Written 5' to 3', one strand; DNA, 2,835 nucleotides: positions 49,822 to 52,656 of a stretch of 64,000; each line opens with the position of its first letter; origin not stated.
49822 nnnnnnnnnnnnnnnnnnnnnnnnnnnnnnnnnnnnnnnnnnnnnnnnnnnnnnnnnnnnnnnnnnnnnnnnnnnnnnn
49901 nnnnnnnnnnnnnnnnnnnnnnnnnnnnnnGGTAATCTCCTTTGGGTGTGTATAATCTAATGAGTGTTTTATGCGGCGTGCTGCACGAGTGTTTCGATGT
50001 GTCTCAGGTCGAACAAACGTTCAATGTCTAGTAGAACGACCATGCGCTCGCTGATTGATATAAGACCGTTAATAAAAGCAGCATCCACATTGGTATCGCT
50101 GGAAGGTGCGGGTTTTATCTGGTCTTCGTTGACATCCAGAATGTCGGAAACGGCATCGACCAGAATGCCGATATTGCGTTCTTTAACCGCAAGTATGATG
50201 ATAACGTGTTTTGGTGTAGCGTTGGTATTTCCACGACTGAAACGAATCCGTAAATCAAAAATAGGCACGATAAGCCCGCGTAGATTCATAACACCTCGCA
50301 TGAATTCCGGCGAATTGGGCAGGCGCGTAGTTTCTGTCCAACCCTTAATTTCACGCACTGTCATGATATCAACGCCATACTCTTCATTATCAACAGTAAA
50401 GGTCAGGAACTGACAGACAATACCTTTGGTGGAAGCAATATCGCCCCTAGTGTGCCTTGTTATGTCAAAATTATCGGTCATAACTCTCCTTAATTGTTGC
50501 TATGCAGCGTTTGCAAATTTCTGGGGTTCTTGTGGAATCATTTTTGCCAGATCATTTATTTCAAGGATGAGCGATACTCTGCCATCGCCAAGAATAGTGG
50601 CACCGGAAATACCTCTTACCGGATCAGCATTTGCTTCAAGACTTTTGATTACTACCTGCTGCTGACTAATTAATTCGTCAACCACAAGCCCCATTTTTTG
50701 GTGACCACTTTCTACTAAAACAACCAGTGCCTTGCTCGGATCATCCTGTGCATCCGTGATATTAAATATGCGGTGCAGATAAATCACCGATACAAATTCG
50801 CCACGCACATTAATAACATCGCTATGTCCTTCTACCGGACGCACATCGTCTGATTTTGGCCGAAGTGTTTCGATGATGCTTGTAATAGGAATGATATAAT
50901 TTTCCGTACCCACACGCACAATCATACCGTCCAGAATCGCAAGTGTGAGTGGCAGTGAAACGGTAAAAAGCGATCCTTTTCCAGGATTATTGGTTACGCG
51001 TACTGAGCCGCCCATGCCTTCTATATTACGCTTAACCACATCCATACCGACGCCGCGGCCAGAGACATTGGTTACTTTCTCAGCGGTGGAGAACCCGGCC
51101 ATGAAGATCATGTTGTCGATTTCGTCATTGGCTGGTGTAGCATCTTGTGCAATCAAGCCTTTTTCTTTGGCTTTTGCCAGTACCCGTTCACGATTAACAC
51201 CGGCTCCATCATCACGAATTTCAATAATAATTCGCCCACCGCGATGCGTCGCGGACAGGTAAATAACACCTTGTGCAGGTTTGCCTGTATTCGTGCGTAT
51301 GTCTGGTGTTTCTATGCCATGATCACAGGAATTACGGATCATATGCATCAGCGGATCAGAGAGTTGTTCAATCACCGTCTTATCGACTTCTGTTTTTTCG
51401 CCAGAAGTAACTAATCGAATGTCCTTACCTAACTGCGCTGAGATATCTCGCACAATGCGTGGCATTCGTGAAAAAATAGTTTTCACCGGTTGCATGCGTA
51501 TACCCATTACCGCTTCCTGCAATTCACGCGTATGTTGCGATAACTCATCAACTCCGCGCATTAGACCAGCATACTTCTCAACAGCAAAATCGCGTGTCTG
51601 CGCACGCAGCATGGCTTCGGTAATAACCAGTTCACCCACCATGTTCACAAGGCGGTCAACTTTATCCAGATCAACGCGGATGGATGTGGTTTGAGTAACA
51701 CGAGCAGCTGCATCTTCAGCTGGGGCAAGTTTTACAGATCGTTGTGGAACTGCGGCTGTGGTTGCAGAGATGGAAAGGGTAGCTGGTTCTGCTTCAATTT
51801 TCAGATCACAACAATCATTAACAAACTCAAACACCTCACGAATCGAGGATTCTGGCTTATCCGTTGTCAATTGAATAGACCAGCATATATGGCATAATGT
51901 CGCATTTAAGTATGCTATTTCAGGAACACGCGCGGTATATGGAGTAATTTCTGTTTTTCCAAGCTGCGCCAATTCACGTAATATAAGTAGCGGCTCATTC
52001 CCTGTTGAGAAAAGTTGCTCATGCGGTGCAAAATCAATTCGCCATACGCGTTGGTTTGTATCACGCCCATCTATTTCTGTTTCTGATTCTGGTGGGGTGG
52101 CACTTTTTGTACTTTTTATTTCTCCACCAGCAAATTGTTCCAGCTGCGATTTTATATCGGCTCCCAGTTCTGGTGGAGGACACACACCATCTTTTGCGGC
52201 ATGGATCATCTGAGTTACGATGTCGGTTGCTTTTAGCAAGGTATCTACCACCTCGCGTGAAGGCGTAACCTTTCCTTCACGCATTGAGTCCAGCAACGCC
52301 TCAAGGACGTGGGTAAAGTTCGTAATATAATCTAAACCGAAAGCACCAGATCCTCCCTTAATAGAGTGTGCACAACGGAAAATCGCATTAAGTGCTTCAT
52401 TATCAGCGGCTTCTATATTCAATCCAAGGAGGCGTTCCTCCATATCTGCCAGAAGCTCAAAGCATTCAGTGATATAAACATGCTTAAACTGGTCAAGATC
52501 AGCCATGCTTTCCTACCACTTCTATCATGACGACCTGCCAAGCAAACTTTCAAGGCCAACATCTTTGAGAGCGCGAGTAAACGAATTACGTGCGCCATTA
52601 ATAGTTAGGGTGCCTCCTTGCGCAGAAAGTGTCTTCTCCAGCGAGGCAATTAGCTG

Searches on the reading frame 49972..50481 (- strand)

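Call 41: search_protein_families(library=pfam, proteins=[window:49972-50481:-], max_evalue=0.00001)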
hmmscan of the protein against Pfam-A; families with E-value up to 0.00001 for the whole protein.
window:49972-50481:- (170 aa): 1 family
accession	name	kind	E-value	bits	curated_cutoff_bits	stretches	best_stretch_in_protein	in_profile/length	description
PF01584.24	CheW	-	4.7e-38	130.4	23.5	1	24-158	1-135/138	CheW-like domain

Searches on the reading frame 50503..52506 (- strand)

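Call 41: search_protein_families(library=pfam, proteins=[window:50503-52506:-], max_evalue=0.00001)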
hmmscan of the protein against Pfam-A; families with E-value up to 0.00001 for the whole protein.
window:50503-52506:- (668 aa): 4 families
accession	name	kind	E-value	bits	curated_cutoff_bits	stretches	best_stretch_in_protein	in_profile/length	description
PF01584.24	CheW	-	1.3e-30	106.3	23.5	1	527-655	2-135/138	CheW-like domain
PF02895.20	H-kinase_dim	-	4.2e-19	69.2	23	1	274-335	2-67/68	Signal transducing histidine kinase, homodimeric domain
PF02518.31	HATPase_c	-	1.1e-17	64.9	26.4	1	383-521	3-110/111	Histidine kinase-, DNA gyrase B-, and HSP90-like ATPase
PF01627.28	Hpt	-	9.9e-15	55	24.6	1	9-96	4-73/84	Hpt domain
